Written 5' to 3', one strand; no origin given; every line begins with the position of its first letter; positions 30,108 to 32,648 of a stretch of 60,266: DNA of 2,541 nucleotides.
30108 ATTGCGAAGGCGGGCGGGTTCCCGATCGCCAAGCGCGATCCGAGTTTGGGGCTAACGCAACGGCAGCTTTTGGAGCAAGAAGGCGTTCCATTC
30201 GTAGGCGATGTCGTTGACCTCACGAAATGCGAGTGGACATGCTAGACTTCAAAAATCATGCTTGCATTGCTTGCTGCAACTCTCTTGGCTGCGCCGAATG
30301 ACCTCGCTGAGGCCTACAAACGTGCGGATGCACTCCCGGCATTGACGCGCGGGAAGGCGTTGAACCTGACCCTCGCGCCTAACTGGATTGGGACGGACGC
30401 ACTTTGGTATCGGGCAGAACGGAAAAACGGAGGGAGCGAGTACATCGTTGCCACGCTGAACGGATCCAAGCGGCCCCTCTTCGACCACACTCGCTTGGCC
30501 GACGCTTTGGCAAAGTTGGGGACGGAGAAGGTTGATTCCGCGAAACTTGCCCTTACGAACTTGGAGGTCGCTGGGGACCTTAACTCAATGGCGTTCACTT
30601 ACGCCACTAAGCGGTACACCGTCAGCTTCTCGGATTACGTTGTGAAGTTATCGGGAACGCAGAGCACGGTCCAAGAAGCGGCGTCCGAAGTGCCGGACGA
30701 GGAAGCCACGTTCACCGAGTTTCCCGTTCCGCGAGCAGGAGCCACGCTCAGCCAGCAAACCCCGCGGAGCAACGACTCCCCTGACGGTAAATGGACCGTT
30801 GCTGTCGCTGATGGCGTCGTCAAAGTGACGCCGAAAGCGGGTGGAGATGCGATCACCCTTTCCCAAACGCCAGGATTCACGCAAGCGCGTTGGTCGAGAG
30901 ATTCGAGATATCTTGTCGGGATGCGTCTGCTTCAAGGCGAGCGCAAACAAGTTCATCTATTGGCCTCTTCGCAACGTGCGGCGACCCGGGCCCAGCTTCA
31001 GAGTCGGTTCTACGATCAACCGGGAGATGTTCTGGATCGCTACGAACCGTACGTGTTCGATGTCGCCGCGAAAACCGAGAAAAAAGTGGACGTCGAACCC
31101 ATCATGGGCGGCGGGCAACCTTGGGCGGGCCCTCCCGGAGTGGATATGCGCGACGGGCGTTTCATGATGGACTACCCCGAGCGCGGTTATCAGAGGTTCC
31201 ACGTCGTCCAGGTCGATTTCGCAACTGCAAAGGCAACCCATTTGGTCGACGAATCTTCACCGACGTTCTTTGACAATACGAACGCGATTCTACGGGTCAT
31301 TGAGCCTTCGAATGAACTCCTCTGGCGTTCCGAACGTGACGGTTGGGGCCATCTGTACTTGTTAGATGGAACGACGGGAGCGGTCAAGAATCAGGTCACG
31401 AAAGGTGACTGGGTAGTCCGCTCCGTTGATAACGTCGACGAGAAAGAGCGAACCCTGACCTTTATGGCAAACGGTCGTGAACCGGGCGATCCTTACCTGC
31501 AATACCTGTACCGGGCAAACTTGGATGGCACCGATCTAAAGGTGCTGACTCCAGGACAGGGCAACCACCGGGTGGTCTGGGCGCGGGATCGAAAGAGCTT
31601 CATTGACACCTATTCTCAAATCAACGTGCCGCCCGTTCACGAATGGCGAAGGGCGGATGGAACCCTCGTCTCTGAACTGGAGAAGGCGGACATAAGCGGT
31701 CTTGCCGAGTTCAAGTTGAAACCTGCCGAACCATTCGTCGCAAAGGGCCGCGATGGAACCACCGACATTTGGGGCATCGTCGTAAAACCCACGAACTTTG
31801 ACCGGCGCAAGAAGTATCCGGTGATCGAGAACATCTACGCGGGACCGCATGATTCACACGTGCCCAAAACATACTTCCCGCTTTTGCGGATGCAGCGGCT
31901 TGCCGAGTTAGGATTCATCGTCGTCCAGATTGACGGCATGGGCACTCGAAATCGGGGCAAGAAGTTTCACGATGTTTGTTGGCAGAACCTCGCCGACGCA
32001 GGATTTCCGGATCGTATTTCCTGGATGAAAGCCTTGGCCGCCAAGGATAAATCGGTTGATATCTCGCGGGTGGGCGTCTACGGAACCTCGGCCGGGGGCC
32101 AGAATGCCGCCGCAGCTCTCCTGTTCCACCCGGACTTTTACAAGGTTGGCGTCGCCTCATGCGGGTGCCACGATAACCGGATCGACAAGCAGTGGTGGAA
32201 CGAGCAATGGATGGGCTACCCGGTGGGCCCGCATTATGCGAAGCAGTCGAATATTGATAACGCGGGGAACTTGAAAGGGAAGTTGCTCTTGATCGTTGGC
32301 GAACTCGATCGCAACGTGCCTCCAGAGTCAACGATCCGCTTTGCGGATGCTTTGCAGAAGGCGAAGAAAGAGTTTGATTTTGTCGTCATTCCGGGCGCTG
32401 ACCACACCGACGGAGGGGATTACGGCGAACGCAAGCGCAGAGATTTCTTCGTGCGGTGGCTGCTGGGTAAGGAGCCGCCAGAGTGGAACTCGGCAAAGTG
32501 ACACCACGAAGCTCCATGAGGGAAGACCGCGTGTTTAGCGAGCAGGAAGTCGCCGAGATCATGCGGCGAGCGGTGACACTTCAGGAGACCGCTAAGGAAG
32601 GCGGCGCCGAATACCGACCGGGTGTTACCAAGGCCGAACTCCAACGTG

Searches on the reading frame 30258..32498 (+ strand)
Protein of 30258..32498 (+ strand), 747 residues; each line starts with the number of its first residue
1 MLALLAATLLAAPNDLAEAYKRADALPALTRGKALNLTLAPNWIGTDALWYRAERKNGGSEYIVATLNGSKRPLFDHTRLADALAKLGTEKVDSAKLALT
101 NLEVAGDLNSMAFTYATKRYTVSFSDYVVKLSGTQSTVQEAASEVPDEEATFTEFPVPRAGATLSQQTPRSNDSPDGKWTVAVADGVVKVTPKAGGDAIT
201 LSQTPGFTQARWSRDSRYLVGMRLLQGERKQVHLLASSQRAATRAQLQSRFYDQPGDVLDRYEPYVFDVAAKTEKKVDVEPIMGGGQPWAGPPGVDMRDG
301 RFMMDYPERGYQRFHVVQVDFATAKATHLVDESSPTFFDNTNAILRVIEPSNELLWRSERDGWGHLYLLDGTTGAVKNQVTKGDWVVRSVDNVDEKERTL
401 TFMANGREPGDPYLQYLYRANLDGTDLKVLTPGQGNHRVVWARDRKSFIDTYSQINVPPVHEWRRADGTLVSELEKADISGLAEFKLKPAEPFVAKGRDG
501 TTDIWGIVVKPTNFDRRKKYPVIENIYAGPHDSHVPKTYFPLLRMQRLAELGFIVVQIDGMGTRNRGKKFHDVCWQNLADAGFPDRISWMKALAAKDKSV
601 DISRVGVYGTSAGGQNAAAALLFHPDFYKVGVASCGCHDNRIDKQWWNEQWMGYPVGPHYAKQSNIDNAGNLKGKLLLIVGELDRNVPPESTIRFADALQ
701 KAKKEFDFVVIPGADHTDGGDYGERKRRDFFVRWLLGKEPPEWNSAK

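Call 64: search_protein_families(library=pfam, proteins=[window:30258-32498:+], max_evalue=0.001)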
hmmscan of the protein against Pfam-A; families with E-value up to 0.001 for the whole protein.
window:30258-32498:+ (747 aa): 5 families
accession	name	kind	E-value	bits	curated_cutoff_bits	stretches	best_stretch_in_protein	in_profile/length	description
PF00326.27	Peptidase_S9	-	2.8e-46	158.1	22.6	1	543-735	5-206/213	Prolyl oligopeptidase family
PF00930.27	DPPIV_N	-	4e-30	105.2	22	1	210-459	106-354/354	Dipeptidyl peptidase IV (DPP IV) N-terminal region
PF02129.25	Peptidase_S15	-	1.5e-05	25.3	23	0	536-646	35-137/262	X-Pro dipeptidyl-peptidase (S15 family)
PF01738.24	DLH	-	0.0002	21.5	21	1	594-716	88-186/217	Dienelactone hydrolase family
PF12146.15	Hydrolase_4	-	0.00079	19.2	27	0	667-716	185-232/239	Serine aminopeptidase, S33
